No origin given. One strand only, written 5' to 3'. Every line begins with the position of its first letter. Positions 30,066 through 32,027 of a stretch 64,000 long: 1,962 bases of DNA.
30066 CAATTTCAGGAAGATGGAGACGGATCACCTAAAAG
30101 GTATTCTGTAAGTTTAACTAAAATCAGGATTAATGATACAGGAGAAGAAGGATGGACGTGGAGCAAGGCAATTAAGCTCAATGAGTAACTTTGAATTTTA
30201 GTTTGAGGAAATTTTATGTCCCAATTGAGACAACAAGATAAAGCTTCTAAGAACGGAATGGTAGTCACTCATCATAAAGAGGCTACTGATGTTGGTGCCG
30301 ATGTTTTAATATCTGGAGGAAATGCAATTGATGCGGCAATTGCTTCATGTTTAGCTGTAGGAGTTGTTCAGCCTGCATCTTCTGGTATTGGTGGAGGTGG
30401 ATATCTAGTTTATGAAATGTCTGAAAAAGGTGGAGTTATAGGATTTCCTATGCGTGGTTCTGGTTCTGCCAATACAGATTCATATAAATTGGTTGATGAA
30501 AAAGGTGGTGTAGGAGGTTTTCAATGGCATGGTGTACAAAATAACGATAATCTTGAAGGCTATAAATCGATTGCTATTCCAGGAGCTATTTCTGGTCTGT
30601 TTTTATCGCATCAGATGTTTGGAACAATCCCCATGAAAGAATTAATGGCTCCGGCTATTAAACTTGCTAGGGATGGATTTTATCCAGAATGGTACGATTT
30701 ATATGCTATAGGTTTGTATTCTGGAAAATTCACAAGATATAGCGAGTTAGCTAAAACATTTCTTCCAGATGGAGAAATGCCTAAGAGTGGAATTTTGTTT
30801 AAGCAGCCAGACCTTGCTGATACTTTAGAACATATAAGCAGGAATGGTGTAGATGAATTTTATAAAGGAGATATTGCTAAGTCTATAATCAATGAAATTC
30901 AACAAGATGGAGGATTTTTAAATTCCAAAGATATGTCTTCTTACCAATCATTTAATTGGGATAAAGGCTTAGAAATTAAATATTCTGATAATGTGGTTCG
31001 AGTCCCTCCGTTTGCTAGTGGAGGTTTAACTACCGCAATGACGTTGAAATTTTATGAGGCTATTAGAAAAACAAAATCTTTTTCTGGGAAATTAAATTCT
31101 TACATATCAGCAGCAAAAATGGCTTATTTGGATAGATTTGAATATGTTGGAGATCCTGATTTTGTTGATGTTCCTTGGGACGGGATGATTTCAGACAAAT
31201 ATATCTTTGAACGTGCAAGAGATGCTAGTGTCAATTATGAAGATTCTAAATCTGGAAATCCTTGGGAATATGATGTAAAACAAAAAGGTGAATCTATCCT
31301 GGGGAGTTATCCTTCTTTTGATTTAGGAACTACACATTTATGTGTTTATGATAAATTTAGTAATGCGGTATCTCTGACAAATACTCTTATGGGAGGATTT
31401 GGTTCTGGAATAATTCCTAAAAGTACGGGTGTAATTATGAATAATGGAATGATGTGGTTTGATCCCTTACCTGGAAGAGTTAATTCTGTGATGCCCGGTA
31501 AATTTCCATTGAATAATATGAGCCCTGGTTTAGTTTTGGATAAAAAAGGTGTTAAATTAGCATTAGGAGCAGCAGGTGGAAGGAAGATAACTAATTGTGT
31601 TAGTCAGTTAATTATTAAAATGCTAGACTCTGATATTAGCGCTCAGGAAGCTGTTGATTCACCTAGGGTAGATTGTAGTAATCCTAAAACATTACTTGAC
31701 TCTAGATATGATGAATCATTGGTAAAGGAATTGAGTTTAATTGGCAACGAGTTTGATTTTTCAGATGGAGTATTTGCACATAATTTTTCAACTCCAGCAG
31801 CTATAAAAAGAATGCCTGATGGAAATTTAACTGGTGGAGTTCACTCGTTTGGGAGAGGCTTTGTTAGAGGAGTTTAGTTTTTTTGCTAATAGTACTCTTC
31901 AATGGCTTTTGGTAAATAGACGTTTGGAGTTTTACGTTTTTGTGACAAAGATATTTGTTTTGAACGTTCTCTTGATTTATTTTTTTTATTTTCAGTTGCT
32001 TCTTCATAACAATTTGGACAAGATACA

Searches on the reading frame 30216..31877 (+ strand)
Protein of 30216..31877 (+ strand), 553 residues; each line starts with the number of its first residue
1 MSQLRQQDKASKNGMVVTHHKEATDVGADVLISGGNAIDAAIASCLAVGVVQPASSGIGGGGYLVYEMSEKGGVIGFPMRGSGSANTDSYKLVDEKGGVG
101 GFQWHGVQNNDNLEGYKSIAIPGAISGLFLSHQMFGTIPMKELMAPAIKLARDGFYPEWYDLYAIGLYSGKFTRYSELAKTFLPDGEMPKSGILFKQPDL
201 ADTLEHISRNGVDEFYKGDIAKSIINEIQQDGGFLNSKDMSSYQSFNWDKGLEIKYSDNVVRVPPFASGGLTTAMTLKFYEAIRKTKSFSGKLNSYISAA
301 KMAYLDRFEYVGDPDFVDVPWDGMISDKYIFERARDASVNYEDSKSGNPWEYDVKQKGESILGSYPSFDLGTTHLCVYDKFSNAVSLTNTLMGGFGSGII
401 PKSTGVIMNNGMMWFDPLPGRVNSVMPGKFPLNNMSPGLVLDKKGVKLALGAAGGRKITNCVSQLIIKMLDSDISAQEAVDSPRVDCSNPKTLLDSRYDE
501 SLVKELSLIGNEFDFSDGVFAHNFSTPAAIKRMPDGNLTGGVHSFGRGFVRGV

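Call 7: search_protein_families(library=pfam, proteins=[window:30216-31877:+], max_evalue=1)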
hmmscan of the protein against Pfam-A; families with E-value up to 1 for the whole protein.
window:30216-31877:+ (553 aa): 1 family
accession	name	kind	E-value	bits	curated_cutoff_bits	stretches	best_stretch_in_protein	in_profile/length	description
PF01019.26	G_glu_transpept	-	7.1e-115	385.2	27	1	29-515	2-482/512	Gamma-glutamyltranspeptidase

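Call 8: search_protein_families(library=ncbifam, proteins=[window:30216-31877:+], max_evalue=1)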
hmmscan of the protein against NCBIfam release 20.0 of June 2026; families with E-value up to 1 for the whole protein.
window:30216-31877:+ (553 aa): 2 families
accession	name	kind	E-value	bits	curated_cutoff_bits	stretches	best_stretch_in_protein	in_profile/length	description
TIGR00066.1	g_glut_trans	equivalog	7e-104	348.2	357.85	1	14-541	1-514/518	gamma-glutamyltransferase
NF007187.0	PRK09615.1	equivalog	5.1e-71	239.7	990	1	11-486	47-516/581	gamma-glutamyltransferase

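Call 77: search_solved_structures(query=window:30216-31877:+, max_evalue=1e-20)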
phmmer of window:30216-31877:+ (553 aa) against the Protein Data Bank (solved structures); distinct sequences matched with E-value up to 1e-20: 21.
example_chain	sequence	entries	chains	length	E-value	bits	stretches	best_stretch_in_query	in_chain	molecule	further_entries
4y23_A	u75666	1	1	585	3.8e-78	266.6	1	10-514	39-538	Gamma glutamyl transpeptidase,Gamma-glutamyltranspeptidase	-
2e0w_A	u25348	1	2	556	9.7e-66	225.7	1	11-486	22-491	Gamma-glutamyltranspeptidase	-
5xlu_A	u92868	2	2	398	5.6e-53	183.5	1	10-357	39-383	Gamma glutamyl transpeptidase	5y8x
4ott_A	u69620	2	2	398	1.1e-52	182.6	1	10-357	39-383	Gamma glutamyl transpeptidase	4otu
5y9b_A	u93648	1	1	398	1.4e-52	182.2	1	10-357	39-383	Gamma glutamyl transpeptidase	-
3a75_A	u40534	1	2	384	8e-52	179.7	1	5-353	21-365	Gamma-glutamyltranspeptidase large chain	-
3whq_A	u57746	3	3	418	1.4e-51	178.9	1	8-353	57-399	Gamma-glutamyltranspeptidase large chain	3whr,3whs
2v36_A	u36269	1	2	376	7.9e-51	176.5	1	8-353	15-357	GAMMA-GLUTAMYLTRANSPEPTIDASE LARGE CHAIN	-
2dbu_A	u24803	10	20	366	1.8e-48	168.7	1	11-340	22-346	Gamma-glutamyltranspeptidase | Gamma-glutamyltranspeptidase large chain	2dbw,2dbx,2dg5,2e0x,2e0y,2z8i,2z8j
2nlz_A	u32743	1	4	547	8.9e-45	156.5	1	10-493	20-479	Cephalosporin acylase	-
5zjg_A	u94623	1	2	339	6.7e-44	153.6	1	15-337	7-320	Gamma-glutamyltransferase 1 Threonine peptidase. MEROPS family T03 L-subunit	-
7d9e_A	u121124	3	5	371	8e-44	153.3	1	14-337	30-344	Gamma-glutamyltransferase 1 Threonine peptidase. MEROPS family T03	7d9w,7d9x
2qm6_A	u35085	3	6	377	5.2e-42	147.3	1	9-330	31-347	Gamma-glutamyltranspeptidase | Gamma-glutamyltranspeptidase (Ggt) Large subunit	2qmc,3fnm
2nqo_A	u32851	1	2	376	5.2e-42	147.3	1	9-330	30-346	Gamma-glutamyltranspeptidase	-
5bpk_A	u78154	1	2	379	5.3e-42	147.3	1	9-330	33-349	Gamma-glutamyltranspeptidase (Ggt)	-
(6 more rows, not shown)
